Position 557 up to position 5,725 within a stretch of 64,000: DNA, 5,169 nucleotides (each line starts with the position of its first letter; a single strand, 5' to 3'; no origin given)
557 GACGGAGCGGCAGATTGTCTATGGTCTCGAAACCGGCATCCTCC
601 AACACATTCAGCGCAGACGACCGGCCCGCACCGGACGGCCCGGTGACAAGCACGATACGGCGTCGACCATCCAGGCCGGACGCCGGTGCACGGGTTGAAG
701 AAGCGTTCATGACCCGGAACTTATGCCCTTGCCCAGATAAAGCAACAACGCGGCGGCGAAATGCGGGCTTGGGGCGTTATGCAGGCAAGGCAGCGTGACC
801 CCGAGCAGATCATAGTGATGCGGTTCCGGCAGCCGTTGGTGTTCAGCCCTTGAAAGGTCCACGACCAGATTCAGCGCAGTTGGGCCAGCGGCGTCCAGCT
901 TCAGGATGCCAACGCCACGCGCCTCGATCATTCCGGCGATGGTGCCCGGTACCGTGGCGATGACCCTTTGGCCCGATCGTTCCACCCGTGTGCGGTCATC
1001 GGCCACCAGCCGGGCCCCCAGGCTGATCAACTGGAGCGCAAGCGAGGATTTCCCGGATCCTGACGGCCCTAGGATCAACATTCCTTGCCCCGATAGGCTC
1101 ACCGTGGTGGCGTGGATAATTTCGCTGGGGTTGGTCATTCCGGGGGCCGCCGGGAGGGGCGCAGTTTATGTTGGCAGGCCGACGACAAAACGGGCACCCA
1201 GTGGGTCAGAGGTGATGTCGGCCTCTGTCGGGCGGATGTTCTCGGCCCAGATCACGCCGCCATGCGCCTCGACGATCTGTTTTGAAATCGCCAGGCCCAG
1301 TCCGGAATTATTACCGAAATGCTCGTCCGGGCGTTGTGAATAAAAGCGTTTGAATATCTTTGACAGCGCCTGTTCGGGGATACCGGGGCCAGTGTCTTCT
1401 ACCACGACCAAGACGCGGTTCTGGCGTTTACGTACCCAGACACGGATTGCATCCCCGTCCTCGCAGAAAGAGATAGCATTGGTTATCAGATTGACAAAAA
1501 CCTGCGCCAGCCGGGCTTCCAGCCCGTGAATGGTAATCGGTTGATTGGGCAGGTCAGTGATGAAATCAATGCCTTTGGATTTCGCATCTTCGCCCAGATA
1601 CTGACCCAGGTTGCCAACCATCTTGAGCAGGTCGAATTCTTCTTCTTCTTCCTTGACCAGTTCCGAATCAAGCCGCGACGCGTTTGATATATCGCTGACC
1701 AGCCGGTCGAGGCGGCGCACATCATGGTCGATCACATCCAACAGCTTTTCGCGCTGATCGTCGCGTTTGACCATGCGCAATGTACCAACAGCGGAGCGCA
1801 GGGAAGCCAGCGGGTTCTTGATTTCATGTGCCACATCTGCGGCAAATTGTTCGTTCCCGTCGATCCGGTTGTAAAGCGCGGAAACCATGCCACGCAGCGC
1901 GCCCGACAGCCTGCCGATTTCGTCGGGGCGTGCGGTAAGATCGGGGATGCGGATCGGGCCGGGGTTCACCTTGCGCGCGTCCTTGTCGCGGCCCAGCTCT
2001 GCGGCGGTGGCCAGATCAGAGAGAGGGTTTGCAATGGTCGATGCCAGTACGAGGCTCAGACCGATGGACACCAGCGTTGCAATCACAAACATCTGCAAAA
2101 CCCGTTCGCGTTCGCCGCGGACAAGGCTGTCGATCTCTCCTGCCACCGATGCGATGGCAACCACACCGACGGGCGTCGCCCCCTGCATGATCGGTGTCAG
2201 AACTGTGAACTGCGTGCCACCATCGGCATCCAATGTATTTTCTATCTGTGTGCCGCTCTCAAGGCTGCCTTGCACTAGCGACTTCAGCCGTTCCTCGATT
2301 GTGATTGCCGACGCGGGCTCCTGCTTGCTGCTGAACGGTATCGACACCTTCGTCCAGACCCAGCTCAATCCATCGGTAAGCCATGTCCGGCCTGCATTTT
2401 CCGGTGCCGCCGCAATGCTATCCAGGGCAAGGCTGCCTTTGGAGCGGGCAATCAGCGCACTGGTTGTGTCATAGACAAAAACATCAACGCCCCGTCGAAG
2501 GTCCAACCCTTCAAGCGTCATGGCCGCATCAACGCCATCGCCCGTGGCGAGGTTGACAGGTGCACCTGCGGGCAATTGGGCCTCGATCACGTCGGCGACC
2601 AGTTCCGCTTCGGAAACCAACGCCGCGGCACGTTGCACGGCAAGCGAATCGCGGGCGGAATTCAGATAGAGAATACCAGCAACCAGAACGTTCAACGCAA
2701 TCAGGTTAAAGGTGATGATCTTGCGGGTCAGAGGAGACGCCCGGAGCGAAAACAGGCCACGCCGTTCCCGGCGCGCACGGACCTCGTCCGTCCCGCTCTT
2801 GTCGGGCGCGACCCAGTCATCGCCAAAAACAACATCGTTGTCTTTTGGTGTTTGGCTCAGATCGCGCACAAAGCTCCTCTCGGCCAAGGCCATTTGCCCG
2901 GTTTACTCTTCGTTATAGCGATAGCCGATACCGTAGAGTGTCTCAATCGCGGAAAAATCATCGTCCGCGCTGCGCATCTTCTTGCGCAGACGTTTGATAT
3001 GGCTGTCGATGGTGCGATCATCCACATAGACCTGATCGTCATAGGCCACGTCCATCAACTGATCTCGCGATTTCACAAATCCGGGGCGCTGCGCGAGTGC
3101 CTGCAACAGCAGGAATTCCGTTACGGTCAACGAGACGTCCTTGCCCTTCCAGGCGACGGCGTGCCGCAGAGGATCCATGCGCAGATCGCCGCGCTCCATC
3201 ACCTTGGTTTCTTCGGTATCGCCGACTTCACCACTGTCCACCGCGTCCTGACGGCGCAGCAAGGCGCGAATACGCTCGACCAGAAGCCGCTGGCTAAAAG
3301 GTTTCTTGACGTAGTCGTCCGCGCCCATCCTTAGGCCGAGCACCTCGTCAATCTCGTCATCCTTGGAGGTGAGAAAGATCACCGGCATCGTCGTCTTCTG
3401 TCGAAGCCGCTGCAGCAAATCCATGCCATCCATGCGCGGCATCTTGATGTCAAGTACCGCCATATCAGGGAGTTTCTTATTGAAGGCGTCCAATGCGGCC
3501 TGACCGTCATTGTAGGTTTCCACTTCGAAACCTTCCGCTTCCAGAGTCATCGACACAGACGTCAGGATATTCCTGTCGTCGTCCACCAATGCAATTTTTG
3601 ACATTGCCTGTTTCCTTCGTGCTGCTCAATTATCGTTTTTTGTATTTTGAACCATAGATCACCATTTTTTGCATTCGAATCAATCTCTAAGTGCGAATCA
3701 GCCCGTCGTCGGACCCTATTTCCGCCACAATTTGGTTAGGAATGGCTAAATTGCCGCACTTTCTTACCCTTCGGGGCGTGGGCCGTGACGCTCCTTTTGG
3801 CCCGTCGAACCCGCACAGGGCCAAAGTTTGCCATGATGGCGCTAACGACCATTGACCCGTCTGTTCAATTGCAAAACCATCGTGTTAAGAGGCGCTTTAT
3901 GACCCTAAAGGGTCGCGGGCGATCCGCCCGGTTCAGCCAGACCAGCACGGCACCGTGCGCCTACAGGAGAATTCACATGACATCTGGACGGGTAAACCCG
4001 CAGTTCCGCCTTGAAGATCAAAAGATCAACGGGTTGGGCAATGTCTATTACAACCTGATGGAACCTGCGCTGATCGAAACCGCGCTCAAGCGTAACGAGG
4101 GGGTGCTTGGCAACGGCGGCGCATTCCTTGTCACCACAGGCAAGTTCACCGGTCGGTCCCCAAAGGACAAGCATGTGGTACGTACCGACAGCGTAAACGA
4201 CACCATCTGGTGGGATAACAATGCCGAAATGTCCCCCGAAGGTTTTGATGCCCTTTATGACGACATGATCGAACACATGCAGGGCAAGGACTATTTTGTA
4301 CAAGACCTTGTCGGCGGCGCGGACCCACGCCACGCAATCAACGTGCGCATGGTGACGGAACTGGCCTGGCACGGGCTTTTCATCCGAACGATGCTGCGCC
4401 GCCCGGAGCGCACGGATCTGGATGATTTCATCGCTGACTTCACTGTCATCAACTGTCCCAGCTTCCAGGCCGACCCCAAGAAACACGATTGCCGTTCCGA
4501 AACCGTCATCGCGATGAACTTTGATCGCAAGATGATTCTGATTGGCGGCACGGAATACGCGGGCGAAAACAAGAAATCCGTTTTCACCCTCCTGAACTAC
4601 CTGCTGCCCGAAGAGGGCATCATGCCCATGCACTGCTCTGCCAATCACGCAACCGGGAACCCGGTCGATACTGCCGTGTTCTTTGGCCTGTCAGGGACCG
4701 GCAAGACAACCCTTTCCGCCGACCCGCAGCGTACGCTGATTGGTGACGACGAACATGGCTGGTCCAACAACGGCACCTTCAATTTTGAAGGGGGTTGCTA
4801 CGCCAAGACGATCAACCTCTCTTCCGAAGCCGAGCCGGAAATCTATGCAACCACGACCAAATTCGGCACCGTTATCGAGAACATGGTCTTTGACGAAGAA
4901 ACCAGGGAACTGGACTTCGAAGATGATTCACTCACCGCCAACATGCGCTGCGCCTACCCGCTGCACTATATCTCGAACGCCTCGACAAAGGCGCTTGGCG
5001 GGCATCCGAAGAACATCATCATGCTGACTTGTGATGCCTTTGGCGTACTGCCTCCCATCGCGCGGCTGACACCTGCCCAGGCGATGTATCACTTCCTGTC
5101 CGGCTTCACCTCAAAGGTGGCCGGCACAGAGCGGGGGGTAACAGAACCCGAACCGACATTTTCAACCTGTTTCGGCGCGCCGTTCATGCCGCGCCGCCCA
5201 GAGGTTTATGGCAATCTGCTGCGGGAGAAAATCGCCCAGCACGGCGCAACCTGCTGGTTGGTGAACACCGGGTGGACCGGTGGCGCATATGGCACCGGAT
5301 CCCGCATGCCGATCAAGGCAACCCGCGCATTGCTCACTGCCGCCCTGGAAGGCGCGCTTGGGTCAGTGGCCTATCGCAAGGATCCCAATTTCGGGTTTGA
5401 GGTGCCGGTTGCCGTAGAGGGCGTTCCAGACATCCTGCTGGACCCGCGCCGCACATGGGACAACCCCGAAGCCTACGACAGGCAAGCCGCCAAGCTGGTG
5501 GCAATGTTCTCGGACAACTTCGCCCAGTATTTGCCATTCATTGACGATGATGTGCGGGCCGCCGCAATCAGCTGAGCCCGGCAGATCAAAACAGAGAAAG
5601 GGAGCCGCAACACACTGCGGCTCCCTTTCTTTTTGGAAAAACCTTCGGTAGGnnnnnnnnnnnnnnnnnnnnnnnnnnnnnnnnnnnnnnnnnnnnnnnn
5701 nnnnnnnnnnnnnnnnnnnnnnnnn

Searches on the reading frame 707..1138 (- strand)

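Call 8: search_protein_families(library=pfam, proteins=[window:707-1138:-], max_evalue=0.001)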
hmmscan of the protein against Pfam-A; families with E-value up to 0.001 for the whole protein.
window:707-1138:- (143 aa): 2 families
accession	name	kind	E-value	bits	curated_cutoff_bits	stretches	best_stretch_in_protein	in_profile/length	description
PF07475.17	Hpr_kinase_C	-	2.3e-19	70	33.3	1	5-83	6-85/171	HPr Serine kinase C-terminal domain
PF13555.12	AAA_29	-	0.00024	21.2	27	1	10-33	14-38/61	P-loop containing region of AAA domain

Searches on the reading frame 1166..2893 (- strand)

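Call 8: search_protein_families(library=pfam, proteins=[window:1166-2893:-], max_evalue=0.001)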
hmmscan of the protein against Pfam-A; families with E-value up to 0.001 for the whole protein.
window:1166-2893:- (575 aa): 3 families
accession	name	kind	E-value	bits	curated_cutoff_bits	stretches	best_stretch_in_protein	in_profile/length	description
PF13755.11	Sensor_TM1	-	6.3e-28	96.8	26.6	1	44-111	1-68/68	Sensor N-terminal transmembrane domain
PF02518.31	HATPase_c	-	1.3e-24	87.2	26.4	1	459-574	3-108/111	Histidine kinase-, DNA gyrase B-, and HSP90-like ATPase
PF00512.31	HisKA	-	6.5e-16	58.6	26.9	1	348-411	3-66/66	His Kinase A (phospho-acceptor) domain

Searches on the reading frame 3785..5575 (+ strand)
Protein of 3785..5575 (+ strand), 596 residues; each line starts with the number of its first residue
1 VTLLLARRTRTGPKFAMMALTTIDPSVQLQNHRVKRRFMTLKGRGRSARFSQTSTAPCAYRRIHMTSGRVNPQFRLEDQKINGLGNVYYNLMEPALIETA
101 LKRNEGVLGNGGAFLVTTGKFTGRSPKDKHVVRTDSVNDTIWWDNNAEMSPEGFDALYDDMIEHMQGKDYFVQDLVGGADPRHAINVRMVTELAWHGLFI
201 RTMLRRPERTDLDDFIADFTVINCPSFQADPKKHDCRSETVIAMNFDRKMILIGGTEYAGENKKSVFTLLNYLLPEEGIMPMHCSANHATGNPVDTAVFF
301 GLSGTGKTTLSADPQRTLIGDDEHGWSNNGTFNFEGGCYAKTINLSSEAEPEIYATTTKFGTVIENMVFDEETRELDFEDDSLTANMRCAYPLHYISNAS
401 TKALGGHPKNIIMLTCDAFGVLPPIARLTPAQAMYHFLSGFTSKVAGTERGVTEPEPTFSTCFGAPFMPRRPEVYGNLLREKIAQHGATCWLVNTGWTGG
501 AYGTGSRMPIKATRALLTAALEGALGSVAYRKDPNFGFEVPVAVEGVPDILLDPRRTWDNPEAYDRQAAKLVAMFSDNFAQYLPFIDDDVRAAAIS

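Call 8: search_protein_families(library=pfam, proteins=[window:3785-5575:+], max_evalue=0.001)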
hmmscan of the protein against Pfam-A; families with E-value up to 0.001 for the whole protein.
window:3785-5575:+ (596 aa): 1 family
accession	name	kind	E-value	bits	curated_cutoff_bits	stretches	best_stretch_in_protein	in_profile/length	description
PF01293.25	PEPCK_ATP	-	1.4e-216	720.1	26.5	1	86-549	2-464/465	Phosphoenolpyruvate carboxykinase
